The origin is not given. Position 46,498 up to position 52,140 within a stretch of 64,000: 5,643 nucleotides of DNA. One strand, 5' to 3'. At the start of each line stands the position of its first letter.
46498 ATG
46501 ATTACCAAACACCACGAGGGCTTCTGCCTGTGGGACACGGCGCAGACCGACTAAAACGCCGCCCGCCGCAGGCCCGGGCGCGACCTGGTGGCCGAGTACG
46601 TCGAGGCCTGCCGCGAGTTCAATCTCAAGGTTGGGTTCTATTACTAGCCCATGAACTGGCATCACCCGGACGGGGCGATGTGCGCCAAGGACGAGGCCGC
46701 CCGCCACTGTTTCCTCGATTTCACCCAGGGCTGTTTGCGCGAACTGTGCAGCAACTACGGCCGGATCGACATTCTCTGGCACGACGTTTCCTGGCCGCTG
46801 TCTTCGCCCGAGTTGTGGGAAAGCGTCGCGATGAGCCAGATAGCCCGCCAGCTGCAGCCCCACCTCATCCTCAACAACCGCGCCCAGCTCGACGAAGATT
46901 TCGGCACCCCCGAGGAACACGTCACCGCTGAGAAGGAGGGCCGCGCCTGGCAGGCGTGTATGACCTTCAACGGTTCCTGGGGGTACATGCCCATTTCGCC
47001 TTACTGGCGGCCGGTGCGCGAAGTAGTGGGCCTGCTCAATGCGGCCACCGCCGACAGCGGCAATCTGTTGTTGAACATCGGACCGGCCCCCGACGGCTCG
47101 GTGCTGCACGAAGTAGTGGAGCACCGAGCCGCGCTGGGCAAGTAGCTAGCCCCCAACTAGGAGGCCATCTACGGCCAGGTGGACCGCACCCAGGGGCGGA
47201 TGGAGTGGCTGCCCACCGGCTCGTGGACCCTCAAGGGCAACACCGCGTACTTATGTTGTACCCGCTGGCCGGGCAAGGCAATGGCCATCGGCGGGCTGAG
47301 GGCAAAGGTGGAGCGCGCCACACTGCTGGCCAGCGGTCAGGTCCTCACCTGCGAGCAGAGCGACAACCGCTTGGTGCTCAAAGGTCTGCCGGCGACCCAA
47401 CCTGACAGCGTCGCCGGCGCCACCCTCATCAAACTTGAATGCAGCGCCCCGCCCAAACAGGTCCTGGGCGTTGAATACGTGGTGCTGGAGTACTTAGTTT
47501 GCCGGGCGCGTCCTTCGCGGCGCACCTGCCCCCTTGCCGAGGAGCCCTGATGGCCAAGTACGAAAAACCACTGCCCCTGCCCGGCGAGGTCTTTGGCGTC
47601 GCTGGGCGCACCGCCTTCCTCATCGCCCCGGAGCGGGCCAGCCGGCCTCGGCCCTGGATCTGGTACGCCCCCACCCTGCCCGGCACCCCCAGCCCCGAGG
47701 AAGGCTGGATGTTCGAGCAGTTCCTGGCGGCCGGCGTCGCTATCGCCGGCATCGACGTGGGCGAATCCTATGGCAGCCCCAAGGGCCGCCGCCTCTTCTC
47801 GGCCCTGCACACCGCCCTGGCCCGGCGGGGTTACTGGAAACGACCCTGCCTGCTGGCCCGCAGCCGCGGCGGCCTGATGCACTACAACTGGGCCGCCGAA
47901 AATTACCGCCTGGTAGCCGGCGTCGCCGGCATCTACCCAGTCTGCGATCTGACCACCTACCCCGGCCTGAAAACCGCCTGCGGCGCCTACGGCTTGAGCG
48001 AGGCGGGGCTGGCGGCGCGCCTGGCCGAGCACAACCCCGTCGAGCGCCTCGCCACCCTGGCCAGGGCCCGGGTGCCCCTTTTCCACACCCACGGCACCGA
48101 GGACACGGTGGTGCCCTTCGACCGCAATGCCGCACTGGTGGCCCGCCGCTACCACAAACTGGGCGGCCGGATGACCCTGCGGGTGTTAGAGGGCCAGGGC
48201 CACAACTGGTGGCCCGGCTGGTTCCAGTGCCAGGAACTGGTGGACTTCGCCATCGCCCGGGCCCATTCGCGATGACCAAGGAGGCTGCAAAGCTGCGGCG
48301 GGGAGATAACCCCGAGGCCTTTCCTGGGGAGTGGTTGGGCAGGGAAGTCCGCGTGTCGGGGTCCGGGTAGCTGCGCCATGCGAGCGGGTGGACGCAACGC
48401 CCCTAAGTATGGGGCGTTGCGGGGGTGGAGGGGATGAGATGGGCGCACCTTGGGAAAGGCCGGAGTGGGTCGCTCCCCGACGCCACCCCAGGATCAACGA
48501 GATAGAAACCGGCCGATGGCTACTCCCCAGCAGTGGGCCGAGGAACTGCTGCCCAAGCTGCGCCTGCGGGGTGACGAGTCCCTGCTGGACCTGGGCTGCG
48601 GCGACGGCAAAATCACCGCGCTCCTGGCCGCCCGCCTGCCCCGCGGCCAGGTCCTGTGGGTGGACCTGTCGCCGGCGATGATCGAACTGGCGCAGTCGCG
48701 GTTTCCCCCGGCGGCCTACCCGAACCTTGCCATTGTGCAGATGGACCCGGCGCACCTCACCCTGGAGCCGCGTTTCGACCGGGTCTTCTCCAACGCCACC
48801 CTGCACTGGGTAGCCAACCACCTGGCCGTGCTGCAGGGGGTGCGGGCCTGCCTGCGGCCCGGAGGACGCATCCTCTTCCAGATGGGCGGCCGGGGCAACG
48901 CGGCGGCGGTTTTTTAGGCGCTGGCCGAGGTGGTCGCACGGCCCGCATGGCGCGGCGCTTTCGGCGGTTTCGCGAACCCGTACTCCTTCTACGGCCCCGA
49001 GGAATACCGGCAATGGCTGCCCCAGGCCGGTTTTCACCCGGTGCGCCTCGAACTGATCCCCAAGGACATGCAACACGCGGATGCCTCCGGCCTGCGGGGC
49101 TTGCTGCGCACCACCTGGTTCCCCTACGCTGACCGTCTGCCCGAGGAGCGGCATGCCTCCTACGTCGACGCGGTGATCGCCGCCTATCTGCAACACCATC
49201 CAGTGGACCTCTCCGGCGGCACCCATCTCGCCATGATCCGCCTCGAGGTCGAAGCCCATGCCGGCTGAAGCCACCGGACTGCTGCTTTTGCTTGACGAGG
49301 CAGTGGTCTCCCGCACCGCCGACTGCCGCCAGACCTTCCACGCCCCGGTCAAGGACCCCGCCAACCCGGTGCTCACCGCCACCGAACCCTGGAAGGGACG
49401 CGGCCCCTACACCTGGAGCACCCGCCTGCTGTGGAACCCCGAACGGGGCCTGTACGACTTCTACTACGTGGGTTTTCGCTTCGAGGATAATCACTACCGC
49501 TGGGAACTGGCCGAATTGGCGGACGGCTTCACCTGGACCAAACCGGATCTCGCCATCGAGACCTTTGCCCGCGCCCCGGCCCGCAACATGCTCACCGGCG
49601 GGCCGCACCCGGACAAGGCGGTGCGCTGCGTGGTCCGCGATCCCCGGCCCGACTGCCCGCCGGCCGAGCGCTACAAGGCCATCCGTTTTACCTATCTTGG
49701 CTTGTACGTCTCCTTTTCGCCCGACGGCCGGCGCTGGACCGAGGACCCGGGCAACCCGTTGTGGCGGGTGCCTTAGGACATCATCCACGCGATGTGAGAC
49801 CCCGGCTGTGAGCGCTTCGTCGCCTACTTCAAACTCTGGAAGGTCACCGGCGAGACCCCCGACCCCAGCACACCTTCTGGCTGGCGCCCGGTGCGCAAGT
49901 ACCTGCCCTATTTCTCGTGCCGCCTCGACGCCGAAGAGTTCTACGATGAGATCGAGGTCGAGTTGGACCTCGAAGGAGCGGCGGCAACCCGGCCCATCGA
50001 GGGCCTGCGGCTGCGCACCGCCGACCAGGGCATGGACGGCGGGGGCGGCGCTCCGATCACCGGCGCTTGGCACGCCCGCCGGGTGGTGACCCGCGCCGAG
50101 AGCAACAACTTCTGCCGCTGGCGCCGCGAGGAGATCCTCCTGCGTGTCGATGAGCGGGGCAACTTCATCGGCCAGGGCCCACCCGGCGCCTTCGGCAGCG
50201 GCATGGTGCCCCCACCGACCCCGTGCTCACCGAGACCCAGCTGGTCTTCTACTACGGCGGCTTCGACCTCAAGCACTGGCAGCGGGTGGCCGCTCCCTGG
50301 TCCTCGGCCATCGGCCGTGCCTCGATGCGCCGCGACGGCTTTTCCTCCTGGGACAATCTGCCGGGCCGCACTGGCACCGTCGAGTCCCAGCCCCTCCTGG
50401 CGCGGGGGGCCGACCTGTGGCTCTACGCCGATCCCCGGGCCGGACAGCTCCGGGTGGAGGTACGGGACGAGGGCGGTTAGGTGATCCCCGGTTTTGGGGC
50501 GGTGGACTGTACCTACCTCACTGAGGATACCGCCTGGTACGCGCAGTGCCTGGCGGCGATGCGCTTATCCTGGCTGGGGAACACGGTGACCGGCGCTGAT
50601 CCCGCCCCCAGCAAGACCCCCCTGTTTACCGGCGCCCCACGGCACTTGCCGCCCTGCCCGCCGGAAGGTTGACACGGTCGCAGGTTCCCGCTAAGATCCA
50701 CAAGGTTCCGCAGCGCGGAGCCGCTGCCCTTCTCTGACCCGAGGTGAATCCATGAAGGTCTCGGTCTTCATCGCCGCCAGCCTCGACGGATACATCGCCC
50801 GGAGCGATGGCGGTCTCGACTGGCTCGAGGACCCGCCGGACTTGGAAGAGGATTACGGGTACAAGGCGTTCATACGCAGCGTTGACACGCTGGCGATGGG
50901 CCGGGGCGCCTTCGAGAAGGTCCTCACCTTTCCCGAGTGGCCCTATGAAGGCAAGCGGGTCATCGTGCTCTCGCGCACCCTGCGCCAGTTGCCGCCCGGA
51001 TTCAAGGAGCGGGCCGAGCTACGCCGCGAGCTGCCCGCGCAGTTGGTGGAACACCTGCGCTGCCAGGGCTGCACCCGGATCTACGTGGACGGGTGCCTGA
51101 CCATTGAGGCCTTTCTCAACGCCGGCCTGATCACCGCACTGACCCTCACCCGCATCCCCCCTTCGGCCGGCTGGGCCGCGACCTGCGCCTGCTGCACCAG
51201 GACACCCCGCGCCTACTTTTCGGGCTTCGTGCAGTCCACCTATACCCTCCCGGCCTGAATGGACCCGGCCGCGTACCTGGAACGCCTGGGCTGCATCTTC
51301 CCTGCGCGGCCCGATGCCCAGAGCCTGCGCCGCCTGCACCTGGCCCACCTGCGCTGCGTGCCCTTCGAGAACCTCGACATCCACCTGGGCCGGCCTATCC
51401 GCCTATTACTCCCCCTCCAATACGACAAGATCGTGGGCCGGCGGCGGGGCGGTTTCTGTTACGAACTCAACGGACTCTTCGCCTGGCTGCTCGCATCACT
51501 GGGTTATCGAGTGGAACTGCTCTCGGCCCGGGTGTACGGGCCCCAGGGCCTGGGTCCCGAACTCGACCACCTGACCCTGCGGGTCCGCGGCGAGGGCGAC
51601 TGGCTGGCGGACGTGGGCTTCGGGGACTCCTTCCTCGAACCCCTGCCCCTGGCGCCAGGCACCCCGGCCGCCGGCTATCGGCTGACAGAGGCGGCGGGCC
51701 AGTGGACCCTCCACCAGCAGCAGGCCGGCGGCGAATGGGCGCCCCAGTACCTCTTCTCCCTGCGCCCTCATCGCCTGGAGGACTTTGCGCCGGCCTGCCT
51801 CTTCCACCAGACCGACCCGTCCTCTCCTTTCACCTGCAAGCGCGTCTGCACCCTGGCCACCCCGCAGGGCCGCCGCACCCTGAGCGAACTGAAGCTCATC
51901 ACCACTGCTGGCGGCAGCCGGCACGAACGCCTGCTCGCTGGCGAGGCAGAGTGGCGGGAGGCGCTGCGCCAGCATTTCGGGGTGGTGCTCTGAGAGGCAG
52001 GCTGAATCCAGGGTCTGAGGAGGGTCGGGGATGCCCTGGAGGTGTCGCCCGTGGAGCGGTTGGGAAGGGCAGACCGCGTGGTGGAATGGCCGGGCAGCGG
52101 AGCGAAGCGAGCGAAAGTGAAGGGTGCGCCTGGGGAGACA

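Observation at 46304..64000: Gene-disrupting lesions are concentrated in accessory genes while a 21-kb housekeeping block is untouched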

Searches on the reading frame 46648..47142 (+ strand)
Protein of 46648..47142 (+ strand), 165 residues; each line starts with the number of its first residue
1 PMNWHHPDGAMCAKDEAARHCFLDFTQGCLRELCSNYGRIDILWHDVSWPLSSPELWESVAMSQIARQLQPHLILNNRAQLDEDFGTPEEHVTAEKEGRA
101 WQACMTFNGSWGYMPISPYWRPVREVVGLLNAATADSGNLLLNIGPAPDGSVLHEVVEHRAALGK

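Call 11: search_protein_families(library=pfam, proteins=[window:46648-47142:+], max_evalue=0.01)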
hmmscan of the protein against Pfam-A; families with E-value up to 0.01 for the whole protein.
window:46648-47142:+ (165 aa): 1 family
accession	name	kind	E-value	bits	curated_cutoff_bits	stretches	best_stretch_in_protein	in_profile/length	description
PF01120.23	Alpha_L_fucos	-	1.1e-24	88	25.2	1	3-164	165-337/345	Alpha-L-fucosidase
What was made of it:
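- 46286..47550 (+): GH29 alpha-L-fucosidase pseudogene. It is 5'-truncated and abuts the stop of the MFS gene. It has 2 frameshifts (about 46321 and about 46450) and 4 stops (46552, 46645, 47143, 47158), and its natural stop is lost. Pfam Alpha_L_fucos on fragments (call 11).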

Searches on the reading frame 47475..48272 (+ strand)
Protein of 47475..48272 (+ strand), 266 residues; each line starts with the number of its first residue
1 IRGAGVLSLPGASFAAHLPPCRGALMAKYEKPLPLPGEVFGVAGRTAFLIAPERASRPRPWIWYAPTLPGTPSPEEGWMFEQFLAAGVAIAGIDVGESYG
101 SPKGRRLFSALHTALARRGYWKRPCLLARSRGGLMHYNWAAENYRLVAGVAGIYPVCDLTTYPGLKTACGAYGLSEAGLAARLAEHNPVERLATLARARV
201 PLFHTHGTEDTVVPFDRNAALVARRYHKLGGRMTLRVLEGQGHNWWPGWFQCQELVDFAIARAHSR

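Call 11: search_protein_families(library=pfam, proteins=[window:47475-48272:+], max_evalue=0.01)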
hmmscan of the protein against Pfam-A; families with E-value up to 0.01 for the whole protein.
window:47475-48272:+ (266 aa): 3 families
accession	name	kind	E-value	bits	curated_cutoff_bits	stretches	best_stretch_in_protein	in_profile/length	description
PF00326.27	Peptidase_S9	-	2.7e-05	24.2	22.6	1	127-243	69-187/213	Prolyl oligopeptidase family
PF02230.22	Abhydrolase_2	-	0.00031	21.1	23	1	180-248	137-204/217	Phospholipase/Carboxylesterase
PF12146.15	Hydrolase_4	-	0.00049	19.9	27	0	195-244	187-233/239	Serine aminopeptidase, S33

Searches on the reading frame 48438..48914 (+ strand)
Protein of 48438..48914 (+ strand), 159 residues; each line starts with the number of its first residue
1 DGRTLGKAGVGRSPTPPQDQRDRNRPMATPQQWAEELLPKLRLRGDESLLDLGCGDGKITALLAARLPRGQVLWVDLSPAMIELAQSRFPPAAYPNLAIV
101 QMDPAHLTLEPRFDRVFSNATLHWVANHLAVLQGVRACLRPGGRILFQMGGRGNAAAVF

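Call 11: search_protein_families(library=pfam, proteins=[window:48438-48914:+], max_evalue=0.01)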
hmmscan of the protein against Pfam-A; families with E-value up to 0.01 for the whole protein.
window:48438-48914:+ (159 aa): 14 families
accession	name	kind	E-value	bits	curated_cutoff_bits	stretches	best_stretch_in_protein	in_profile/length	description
PF08241.18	Methyltransf_11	-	1.3e-19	71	21.2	1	50-147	1-95/95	Methyltransferase domain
PF13649.12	Methyltransf_25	-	2e-19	70.5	27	1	50-143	2-97/97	Methyltransferase domain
PF08242.18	Methyltransf_12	-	4.4e-19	69.5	30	1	50-145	1-98/98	Methyltransferase domain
PF13847.12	Methyltransf_31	-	3.7e-16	59.6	27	1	45-148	3-110/145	Methyltransferase domain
PF13489.12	Methyltransf_23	-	4.7e-15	56.1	27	1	32-149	11-118/164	Methyltransferase domain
PF05175.20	MTS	-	7.8e-09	35.8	23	1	37-145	23-136/170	Methyltransferase small domain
PF01209.24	Ubie_methyltran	-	7.3e-08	32.5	20.1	1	44-146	46-150/233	ubiE/COQ5 methyltransferase family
PF00891.24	Methyltransf_2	-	7.5e-06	25.9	22.3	1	34-146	51-163/210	O-methyltransferase domain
PF02353.26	CMAS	-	0.0001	22.2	27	1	35-148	52-165/273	Mycolic acid cyclopropane synthetase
PF02390.23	Methyltransf_4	-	0.00043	20.2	24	1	49-104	5-60/173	Putative methyltransferase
PF00398.26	RrnaAD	-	0.0027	17.3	24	1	34-109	19-90/263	Ribosomal RNA adenine dimethylase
PF06325.19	PrmA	-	0.003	17.5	22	1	43-144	159-255/296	Ribosomal protein L11 methyltransferase (PrmA)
PF05401.17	NodS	-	0.004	17.5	24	1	44-147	42-144/201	Nodulation protein S (NodS)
PF01135.25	PCMT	-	0.0055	16.9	20.3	1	40-129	68-159/210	Protein-L-isoaspartate(D-aspartate) O-methyltransferase (PCMT)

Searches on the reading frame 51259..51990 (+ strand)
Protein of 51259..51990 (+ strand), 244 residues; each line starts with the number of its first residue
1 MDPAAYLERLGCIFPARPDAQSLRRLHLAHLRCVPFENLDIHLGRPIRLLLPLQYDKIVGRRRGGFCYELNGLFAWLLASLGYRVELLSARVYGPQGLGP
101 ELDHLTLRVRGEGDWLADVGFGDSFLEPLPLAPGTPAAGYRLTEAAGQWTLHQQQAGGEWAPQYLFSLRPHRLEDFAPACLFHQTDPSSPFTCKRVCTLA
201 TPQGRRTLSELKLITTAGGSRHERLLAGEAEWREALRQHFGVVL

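Call 8: search_protein_families(library=pfam, proteins=[window:51259-51990:+], max_evalue=0.01)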
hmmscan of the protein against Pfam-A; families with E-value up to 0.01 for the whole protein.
window:51259-51990:+ (244 aa): 1 family
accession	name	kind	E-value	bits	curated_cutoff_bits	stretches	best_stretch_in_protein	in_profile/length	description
PF00797.23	Acetyltransf_2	-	5.9e-64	216.6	22.8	1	21-244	3-235/240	N-acetyltransferase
